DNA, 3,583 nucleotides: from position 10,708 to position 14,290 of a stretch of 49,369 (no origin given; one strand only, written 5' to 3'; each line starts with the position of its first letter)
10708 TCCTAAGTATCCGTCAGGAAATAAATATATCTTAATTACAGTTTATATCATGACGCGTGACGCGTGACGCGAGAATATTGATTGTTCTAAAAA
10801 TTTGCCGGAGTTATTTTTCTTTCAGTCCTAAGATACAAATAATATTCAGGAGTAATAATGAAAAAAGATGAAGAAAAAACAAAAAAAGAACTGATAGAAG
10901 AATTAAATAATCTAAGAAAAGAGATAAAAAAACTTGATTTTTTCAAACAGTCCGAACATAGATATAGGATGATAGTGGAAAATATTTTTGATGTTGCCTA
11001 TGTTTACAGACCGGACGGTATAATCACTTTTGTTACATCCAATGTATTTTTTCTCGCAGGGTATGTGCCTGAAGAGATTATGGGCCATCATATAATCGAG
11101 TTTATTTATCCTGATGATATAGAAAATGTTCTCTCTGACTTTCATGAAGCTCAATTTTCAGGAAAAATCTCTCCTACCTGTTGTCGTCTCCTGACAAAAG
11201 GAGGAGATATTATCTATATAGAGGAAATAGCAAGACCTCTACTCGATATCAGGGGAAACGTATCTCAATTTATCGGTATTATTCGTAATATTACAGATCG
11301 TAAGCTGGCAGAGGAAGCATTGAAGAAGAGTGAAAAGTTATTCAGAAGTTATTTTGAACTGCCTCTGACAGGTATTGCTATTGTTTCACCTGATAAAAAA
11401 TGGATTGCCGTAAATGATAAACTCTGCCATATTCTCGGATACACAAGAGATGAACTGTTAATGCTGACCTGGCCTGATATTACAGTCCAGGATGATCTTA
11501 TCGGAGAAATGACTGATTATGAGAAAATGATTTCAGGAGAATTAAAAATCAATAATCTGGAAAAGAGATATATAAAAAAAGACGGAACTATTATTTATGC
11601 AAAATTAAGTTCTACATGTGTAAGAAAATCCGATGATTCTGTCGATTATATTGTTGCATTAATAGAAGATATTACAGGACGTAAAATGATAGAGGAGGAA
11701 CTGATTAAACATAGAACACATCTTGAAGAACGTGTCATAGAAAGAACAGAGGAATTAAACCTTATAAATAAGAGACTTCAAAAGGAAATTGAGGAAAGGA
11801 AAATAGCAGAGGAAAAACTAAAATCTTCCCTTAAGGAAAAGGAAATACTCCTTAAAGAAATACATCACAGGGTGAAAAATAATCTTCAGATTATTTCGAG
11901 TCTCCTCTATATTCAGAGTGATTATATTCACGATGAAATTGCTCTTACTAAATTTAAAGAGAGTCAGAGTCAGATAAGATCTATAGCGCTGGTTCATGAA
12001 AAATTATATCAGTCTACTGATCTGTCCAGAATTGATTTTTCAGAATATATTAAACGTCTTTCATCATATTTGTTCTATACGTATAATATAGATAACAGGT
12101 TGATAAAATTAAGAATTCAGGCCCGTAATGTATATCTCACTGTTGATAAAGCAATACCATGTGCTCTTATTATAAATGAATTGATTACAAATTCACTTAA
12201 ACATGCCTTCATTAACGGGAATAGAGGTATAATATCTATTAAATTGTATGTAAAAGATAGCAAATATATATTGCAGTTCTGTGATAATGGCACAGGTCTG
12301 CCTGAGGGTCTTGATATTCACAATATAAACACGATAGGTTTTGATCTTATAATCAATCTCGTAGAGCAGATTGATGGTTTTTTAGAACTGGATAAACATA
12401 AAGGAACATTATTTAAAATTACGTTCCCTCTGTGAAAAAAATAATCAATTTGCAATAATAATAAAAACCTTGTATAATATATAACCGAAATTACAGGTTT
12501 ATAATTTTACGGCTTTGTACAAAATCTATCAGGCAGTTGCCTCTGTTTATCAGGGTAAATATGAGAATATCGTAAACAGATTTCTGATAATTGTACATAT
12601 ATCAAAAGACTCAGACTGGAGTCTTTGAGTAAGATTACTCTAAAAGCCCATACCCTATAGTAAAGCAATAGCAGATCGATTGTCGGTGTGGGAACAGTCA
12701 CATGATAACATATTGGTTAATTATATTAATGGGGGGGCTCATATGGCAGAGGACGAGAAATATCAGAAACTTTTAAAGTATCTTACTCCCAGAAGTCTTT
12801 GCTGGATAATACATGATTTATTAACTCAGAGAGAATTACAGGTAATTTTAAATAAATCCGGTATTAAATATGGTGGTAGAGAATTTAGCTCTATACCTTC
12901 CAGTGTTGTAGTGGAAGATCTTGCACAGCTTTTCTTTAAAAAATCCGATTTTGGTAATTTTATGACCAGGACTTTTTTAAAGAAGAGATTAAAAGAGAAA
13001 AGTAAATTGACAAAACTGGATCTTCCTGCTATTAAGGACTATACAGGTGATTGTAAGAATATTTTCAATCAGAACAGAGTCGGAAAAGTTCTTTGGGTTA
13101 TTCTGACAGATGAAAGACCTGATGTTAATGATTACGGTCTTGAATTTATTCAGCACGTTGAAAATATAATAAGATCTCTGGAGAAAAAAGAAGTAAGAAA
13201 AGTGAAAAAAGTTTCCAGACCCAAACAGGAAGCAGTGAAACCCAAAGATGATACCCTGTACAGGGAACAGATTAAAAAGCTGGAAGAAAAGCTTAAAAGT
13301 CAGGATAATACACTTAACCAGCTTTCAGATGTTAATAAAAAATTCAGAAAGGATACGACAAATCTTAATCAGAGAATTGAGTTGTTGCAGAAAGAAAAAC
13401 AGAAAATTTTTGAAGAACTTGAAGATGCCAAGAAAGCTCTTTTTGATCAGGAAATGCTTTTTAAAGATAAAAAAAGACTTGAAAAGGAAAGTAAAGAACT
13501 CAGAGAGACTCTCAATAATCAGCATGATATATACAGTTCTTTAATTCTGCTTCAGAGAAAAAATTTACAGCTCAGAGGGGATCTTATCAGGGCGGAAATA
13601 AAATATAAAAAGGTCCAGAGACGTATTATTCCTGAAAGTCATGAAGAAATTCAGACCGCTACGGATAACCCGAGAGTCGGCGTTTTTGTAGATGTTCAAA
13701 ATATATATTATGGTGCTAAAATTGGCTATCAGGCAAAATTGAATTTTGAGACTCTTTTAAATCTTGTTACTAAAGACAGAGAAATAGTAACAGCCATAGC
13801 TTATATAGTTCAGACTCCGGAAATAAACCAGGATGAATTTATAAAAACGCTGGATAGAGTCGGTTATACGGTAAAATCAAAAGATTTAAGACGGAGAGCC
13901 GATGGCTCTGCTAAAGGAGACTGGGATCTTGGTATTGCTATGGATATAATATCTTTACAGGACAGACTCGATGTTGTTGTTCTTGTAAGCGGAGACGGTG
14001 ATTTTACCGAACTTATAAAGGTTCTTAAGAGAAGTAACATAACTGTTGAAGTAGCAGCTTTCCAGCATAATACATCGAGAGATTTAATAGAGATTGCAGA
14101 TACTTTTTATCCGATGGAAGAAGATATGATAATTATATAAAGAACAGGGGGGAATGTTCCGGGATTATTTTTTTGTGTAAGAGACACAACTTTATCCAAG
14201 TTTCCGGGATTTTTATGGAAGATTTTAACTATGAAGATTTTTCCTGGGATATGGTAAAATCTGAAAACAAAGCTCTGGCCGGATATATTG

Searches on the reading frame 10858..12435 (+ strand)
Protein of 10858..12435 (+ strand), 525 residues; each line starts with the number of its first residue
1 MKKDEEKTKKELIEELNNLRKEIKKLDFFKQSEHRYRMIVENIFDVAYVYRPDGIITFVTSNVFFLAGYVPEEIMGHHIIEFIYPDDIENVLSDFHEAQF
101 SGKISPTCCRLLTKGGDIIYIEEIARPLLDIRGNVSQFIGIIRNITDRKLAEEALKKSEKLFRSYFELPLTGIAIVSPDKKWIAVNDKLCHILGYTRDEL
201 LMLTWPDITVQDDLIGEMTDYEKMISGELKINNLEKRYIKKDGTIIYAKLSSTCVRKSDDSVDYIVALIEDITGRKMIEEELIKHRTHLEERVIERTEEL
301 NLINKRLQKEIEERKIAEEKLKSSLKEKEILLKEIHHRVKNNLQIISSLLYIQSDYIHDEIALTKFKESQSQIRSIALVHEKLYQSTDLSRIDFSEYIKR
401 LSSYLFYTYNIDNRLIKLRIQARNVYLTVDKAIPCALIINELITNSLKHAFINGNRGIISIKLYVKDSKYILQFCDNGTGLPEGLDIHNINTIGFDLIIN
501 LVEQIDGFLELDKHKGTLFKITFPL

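Call 74: search_protein_families(library=pfam, proteins=[window:10858-12435:+], max_evalue=0.00001)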
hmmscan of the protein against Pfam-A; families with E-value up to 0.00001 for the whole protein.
window:10858-12435:+ (525 aa): 7 families
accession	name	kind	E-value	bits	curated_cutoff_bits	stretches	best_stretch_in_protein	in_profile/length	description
PF07568.18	HisKA_2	-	8.4e-29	99.9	22.3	1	334-409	1-76/76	Histidine kinase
PF08447.18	PAS_3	-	1.5e-22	80.1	25.6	2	57-142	2-89/89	PAS fold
PF13426.13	PAS_9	-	5.2e-19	68.9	27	2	171-273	2-102/103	PAS domain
PF00989.32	PAS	-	9.6e-15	55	22.6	1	35-145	2-113/113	PAS fold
PF08448.16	PAS_4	-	5.4e-11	43.1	23.1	0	172-276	7-109/110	PAS fold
PF14598.12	PAS_11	-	1.1e-08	35.4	25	0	52-147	10-105/109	PAS domain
PF02518.31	HATPase_c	-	4.6e-06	27.5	26.4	0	436-525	7-109/111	Histidine kinase-, DNA gyrase B-, and HSP90-like ATPase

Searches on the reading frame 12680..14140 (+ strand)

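Call 74: search_protein_families(library=pfam, proteins=[window:12680-14140:+], max_evalue=0.00001)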
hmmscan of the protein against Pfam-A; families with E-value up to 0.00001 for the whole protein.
window:12680-14140:+ (486 aa): 1 family
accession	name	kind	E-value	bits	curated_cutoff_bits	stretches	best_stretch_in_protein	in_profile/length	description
PF01936.24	NYN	-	5.1e-32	111.8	24.2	1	332-479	1-144/145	NYN domain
